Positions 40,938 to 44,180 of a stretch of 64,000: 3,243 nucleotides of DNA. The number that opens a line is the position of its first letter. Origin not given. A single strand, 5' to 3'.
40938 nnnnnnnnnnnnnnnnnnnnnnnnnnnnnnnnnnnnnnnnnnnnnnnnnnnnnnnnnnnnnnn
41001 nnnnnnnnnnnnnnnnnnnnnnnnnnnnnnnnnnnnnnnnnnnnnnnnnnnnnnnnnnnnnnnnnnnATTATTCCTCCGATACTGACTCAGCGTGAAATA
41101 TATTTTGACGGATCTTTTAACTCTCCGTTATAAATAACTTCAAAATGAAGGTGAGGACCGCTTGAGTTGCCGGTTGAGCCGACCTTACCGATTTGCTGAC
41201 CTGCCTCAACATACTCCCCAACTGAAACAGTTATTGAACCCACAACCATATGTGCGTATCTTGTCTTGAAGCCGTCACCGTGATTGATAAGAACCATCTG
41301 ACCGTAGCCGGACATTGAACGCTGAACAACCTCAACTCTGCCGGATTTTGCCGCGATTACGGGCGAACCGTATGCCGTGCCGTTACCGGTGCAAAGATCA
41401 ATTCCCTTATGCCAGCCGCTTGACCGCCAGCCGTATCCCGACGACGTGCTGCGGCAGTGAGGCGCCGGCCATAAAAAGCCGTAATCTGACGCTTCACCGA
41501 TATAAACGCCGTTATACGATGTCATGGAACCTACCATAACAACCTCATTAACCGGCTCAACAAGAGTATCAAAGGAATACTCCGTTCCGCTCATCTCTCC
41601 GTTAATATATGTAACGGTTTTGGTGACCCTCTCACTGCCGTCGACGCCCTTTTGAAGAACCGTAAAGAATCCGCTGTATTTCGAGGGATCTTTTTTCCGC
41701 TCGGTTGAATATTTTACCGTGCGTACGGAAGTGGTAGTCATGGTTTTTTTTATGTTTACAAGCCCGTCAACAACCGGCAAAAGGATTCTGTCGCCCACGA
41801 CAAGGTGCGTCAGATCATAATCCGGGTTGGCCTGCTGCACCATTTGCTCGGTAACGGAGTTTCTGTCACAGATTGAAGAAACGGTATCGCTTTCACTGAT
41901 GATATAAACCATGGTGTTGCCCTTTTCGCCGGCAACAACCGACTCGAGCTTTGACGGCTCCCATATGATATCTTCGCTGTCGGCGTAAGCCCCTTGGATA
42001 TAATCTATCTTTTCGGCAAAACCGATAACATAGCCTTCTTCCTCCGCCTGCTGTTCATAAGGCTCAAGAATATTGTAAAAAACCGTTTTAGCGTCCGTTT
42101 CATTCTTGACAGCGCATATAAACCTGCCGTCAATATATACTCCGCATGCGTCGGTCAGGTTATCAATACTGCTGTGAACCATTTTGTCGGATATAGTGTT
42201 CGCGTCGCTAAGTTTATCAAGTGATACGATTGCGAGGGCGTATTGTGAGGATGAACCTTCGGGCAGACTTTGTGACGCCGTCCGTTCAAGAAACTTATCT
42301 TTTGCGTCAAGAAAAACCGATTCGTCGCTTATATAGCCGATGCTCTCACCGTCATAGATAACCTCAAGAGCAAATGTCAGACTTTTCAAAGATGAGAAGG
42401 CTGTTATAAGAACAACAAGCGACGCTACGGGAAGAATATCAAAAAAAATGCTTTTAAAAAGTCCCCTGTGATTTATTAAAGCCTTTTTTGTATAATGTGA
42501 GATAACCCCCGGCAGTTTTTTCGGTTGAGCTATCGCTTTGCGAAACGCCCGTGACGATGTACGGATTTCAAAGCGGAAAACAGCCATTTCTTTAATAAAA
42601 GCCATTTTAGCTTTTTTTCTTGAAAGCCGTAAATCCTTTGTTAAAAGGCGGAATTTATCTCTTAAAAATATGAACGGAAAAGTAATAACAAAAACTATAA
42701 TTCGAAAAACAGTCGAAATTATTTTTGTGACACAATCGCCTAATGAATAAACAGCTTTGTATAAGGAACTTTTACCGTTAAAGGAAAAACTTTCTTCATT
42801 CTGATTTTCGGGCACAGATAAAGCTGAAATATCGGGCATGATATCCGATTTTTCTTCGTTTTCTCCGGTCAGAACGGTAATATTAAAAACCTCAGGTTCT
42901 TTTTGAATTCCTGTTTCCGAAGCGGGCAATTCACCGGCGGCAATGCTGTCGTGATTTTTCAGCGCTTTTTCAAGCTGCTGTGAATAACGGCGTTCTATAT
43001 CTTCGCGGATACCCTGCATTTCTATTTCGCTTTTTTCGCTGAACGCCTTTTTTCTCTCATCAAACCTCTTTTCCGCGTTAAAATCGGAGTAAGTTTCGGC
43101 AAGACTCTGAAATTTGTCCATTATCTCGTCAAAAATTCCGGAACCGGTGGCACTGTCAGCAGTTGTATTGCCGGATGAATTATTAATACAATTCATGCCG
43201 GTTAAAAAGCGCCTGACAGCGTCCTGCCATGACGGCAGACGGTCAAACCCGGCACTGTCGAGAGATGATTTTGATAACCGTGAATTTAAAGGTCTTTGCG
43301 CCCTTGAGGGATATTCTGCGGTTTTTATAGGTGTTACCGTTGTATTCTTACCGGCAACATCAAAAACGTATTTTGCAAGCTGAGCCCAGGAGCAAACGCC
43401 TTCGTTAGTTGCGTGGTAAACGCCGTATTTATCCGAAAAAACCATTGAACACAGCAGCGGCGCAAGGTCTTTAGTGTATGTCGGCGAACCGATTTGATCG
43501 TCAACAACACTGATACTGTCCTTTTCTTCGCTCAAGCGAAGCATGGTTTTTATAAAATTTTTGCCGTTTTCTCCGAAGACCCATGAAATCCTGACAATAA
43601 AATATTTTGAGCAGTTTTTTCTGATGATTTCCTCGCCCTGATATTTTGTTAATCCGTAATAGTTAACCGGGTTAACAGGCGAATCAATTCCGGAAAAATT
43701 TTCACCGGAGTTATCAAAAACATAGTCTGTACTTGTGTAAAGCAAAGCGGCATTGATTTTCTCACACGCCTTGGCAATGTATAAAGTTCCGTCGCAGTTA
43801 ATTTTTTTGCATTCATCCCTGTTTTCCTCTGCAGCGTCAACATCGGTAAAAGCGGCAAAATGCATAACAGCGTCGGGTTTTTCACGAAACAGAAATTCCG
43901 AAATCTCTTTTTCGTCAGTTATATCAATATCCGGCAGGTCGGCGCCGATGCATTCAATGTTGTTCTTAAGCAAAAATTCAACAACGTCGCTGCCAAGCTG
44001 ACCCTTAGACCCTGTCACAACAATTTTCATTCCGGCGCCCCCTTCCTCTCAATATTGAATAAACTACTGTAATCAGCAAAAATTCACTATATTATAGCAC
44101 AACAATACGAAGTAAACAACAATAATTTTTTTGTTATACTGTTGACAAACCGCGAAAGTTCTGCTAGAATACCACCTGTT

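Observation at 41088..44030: Rhamnose-precursor enzyme fused to a peptidoglycan-hydrolase module (RfbD-TM-LysM-G5-M23)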

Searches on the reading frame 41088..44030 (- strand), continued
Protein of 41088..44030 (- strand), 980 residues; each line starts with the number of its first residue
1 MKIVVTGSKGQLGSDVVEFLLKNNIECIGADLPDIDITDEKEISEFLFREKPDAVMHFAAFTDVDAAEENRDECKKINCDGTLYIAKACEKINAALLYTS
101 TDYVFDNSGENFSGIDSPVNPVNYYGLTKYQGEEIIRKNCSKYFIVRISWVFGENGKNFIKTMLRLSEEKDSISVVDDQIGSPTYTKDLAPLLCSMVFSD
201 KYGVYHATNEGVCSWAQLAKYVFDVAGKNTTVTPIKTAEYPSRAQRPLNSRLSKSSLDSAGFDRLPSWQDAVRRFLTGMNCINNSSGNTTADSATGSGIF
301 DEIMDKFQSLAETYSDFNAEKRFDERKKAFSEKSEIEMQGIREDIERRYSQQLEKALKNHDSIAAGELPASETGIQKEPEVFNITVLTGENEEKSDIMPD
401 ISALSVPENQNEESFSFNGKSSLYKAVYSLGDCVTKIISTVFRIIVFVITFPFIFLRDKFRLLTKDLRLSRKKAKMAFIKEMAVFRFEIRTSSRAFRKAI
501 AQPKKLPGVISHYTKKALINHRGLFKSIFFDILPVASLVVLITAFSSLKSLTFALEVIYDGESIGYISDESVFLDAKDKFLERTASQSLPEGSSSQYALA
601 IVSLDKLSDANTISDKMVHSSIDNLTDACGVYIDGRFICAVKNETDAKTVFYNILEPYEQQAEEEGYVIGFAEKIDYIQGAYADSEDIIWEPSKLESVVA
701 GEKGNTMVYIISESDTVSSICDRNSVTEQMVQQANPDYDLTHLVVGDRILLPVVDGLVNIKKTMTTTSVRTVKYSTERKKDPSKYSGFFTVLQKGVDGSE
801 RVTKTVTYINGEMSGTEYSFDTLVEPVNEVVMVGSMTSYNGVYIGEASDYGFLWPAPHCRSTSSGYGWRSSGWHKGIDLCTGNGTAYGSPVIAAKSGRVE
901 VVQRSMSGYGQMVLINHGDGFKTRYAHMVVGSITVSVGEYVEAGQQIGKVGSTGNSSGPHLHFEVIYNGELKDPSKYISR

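Call 44: search_protein_families(library=pfam, proteins=[P0005, P0008], max_evalue=1)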
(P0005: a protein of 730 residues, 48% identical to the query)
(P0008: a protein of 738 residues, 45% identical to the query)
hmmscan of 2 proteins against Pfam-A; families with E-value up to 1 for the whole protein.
P0005 (730 aa): 6 families
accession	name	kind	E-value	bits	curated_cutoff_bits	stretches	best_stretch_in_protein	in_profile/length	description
PF01551.29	Peptidase_M23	-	4.8e-30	104.1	28.7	1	625-725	3-96/96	Peptidase family M23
PF07501.17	G5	-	4.2e-14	53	23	1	517-587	4-75/75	G5 domain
PF01476.26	LysM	-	5e-09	36.4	20.9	1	460-501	1-41/43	LysM domain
PF23473.1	LysM3_LYK4_5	-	1.4e-05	25.5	29.3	1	459-486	4-31/48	LYK4/5 LysM3 domain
PF13375.12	RnfC_N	-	0.034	14.6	25.6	0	683-702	43-62/101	RnfC Barrel sandwich hybrid domain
PF01333.25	Apocytochr_F_C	-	0.67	10.5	30.4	0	644-700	7-62/118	Apocytochrome F, C-terminal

P0008 (738 aa): 7 families
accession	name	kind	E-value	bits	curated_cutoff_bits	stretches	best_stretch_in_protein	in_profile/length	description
PF01551.29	Peptidase_M23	-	7.3e-30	103.5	28.7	1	633-733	3-96/96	Peptidase family M23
PF07501.17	G5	-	1.7e-13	51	23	1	523-595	2-75/75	G5 domain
PF01476.26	LysM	-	4.7e-08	33.3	20.9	1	468-510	1-42/43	LysM domain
PF23577.1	LysM_RLK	-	0.01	16.3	27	1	472-501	7-36/44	LysM domain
PF16007.11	DUF4777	-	0.078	13.6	34.4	0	248-282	15-48/66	Domain of unknown function (DUF4777)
PF13375.12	RnfC_N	-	0.079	13.4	25.6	0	691-710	43-62/101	RnfC Barrel sandwich hybrid domain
PF21754.2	DacZ_A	-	0.19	12.7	28.3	1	272-348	1-77/109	Probable sensor domain DacZ_A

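Call 53: find_encoding_contigs(protein=P0004, flank=2500, max_places=2)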
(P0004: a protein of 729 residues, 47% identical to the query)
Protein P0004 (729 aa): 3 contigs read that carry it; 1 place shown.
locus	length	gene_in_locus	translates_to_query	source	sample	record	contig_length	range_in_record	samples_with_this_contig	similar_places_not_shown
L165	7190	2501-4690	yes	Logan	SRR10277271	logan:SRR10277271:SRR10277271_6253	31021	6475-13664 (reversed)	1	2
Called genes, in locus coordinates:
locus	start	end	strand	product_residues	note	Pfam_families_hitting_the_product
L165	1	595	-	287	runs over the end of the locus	PF00288:GHMP_kinases_N, PF08544:GHMP_kinases_C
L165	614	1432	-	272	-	PF02811:PHP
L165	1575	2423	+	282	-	PF01370:Epimerase, PF04321:RmlD_sub_bind, PF01073:3Beta_HSD, PF07993:NAD_binding_4 (weak), PF02719:Polysacc_synt_2, PF16363:GDP_Man_Dehyd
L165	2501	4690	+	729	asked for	PF01476:LysM (weak), PF07501:G5, PF01551:Peptidase_M23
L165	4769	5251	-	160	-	PF02590:SPOUT_MTase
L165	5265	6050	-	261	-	PF00753:Lactamase_B, PF23023:Anti-Pycsar_Apyc1, PF12706:Lactamase_B_2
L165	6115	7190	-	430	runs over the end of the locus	PF00275:EPSP_synthase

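Call 54: find_encoding_contigs(protein=P0006, flank=2500, max_places=2)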
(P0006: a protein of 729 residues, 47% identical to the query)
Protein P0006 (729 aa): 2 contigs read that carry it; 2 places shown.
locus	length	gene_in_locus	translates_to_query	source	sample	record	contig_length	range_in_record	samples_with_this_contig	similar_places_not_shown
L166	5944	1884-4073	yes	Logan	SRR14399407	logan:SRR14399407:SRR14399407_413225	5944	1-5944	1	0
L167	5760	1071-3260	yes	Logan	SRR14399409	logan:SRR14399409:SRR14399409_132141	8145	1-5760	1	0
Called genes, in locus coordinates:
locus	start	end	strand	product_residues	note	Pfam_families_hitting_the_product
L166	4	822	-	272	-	PF02811:PHP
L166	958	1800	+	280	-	PF01370:Epimerase, PF04321:RmlD_sub_bind, PF08659:KR (weak), PF01073:3Beta_HSD, PF07993:NAD_binding_4, PF02719:Polysacc_synt_2, PF16363:GDP_Man_Dehyd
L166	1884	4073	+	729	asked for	PF01476:LysM (weak), PF07501:G5, PF01551:Peptidase_M23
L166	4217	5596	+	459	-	PF01547:SBP_bac_1, PF13416:SBP_bac_8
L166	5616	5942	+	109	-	?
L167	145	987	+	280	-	PF01370:Epimerase, PF04321:RmlD_sub_bind, PF08659:KR (weak), PF01073:3Beta_HSD, PF07993:NAD_binding_4, PF02719:Polysacc_synt_2, PF16363:GDP_Man_Dehyd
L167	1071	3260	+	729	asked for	PF01476:LysM (weak), PF07501:G5, PF01551:Peptidase_M23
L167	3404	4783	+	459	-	PF01547:SBP_bac_1, PF13416:SBP_bac_8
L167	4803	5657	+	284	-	PF00528:BPD_transp_1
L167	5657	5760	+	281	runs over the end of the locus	PF00528:BPD_transp_1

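Call 55: find_encoding_contigs(protein=P0008, flank=2500, max_places=2)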
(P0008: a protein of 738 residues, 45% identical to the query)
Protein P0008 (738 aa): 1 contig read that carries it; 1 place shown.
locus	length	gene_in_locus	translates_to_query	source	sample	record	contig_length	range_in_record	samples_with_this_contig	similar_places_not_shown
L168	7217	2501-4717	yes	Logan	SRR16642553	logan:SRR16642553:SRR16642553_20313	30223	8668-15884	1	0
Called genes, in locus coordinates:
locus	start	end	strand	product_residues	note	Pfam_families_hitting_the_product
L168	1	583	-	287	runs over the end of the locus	PF00288:GHMP_kinases_N, PF08544:GHMP_kinases_C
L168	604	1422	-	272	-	PF02811:PHP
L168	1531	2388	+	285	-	PF01370:Epimerase, PF04321:RmlD_sub_bind, PF01073:3Beta_HSD, PF16363:GDP_Man_Dehyd, PF02719:Polysacc_synt_2, PF07993:NAD_binding_4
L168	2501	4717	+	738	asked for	PF01476:LysM, PF07501:G5, PF01551:Peptidase_M23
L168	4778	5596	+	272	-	PF05096:Glu_cyclase_2, PF21959:DUF6923 (faint), PF16819:DUF5074 (weak)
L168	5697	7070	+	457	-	PF01547:SBP_bac_1, PF13416:SBP_bac_8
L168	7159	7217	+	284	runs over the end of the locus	PF00528:BPD_transp_1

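Call 56: find_encoding_contigs(protein=P0010, flank=2500, max_places=2)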
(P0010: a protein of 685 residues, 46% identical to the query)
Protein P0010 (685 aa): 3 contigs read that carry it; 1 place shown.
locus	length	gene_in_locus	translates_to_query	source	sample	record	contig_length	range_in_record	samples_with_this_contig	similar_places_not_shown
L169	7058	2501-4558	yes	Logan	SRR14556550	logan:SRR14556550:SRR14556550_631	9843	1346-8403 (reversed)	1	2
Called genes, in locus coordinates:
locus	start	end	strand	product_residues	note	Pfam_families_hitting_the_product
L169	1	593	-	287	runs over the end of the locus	PF00288:GHMP_kinases_N, PF08544:GHMP_kinases_C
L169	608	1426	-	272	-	PF02811:PHP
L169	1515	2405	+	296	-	PF07993:NAD_binding_4, PF01370:Epimerase, PF04321:RmlD_sub_bind, PF01073:3Beta_HSD, PF02719:Polysacc_synt_2, PF16363:GDP_Man_Dehyd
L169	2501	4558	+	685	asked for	PF07501:G5, PF01551:Peptidase_M23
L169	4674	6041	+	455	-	PF01547:SBP_bac_1, PF13416:SBP_bac_8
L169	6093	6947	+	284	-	PF00528:BPD_transp_1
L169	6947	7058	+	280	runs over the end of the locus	PF00528:BPD_transp_1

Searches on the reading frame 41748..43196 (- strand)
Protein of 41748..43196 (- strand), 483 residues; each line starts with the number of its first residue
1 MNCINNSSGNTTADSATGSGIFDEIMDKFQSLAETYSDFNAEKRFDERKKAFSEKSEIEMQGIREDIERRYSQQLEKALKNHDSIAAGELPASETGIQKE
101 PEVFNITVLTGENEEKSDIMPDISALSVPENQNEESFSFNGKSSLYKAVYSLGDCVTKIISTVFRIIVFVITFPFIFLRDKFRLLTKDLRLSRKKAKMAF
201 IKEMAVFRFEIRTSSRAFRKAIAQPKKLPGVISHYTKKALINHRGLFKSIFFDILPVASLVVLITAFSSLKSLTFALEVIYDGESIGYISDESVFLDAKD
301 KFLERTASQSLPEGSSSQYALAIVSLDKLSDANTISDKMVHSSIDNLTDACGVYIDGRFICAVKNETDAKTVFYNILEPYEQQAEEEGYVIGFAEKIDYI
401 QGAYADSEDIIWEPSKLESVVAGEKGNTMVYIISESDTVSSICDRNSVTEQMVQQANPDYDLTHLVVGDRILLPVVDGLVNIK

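Call 44: search_protein_families(library=pfam, proteins=[window:41748-43196:-], max_evalue=1)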
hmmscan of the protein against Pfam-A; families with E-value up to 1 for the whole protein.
window:41748-43196:- (483 aa): 4 families
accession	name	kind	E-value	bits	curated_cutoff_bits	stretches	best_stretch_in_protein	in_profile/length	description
PF01476.26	LysM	-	0.00024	21.4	20.9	1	431-474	1-43/43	LysM domain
PF23473.1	LysM3_LYK4_5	-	0.0041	17.6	29.3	1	430-457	4-31/48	LYK4/5 LysM3 domain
PF00191.25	Annexin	-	0.14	12.7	25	1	53-83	25-55/66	Annexin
PF23457.1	LysM2_NFP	-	0.19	12.3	36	1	448-475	28-55/56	NFP LysM2 domain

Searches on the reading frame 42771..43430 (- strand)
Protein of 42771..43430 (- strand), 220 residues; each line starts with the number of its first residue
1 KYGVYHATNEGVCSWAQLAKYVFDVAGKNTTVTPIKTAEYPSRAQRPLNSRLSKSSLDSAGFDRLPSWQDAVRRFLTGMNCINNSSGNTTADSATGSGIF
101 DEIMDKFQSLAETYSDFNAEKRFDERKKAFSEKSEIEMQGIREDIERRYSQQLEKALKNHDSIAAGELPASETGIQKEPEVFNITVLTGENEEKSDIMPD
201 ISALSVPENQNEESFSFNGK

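Call 30: find_related_loci(query=window:42771-43430:-, collection=metagenome_contigs, flank=4000)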
Query window:42771-43430:- (220 aa) in metagenome_contigs; peptide patterns used: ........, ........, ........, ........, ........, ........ (x = any residue, [..] = any of these).
600 stretches matched a pattern (row limit reached: there are more); 525 encode a relative of the query (tblastn E <= 1e-3); the best 80 are kept; 80 distinct loci.
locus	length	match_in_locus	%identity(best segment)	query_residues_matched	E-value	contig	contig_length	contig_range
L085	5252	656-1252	41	1-159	7e-41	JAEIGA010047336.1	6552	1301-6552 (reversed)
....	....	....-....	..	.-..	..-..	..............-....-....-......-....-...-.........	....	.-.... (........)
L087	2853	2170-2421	63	1-84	7e-34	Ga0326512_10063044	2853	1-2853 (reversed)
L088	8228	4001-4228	72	1-76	1e-33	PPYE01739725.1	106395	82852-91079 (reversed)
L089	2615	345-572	70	1-76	2e-33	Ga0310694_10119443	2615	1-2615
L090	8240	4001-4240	68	1-76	7e-33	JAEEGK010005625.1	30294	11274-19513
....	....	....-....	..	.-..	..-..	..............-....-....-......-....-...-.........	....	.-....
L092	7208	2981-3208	64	1-76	6e-33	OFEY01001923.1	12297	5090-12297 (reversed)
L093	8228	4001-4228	64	1-76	7e-33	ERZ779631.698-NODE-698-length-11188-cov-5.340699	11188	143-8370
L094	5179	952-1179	68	1-76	9e-33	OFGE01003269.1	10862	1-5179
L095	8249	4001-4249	66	1-83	1e-32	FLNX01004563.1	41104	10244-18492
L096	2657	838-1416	35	1-200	9e-33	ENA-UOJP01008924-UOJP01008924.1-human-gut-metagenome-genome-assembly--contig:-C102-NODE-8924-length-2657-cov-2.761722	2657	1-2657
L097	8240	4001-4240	66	1-76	1e-32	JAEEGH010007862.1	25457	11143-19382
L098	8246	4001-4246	65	1-83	8e-33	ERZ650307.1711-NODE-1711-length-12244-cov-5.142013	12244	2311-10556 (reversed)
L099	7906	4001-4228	68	1-76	3e-32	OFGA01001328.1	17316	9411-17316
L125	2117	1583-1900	50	1-106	2e-30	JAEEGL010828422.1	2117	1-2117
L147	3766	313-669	46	1-118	3e-29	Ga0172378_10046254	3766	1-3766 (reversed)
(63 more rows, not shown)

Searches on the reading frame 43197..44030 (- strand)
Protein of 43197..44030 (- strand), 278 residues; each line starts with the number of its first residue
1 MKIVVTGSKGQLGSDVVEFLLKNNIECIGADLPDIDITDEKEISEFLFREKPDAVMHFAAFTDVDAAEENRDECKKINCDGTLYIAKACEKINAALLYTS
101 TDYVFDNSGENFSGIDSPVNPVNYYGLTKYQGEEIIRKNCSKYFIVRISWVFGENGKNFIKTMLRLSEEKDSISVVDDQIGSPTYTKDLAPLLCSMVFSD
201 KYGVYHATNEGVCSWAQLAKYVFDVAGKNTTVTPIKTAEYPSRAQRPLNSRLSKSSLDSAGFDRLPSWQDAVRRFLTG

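Call 52: search_solved_structures(query=window:43197-44030:-, max_evalue=1e-20, show_alignments=2)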
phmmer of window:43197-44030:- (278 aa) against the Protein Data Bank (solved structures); distinct sequences matched with E-value up to 1e-20: 8.
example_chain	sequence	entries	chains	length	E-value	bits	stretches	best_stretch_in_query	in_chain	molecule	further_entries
3sc6_A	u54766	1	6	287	1.3e-65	224.7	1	2-276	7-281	dTDP-4-dehydrorhamnose reductase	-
1vl0_A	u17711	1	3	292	7.6e-60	205.7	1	1-276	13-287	DTDP-4-dehydrorhamnose reductase, rfbD ortholog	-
8g22_A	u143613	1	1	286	5.2e-57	196.4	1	3-275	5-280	dTDP-4-dehydrorhamnose reductase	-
4wpg_A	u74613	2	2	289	7.7e-56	192.6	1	3-275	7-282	dTDP-4-dehydrorhamnose reductase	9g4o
8ctr_A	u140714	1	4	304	4e-47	164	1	1-277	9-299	dTDP-4-dehydrorhamnose reductase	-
1kbz_A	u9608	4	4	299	9.7e-43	149.7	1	2-277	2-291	dTDP-glucose oxidoreductase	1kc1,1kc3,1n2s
5u9c_A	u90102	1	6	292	6.7e-28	101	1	2-253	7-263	dTDP-4-dehydrorhamnose Reductase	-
2ggs_A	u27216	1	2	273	1.4e-25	93.4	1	1-236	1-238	273aa long hypothetical dTDP-4-dehydrorhamnose reductase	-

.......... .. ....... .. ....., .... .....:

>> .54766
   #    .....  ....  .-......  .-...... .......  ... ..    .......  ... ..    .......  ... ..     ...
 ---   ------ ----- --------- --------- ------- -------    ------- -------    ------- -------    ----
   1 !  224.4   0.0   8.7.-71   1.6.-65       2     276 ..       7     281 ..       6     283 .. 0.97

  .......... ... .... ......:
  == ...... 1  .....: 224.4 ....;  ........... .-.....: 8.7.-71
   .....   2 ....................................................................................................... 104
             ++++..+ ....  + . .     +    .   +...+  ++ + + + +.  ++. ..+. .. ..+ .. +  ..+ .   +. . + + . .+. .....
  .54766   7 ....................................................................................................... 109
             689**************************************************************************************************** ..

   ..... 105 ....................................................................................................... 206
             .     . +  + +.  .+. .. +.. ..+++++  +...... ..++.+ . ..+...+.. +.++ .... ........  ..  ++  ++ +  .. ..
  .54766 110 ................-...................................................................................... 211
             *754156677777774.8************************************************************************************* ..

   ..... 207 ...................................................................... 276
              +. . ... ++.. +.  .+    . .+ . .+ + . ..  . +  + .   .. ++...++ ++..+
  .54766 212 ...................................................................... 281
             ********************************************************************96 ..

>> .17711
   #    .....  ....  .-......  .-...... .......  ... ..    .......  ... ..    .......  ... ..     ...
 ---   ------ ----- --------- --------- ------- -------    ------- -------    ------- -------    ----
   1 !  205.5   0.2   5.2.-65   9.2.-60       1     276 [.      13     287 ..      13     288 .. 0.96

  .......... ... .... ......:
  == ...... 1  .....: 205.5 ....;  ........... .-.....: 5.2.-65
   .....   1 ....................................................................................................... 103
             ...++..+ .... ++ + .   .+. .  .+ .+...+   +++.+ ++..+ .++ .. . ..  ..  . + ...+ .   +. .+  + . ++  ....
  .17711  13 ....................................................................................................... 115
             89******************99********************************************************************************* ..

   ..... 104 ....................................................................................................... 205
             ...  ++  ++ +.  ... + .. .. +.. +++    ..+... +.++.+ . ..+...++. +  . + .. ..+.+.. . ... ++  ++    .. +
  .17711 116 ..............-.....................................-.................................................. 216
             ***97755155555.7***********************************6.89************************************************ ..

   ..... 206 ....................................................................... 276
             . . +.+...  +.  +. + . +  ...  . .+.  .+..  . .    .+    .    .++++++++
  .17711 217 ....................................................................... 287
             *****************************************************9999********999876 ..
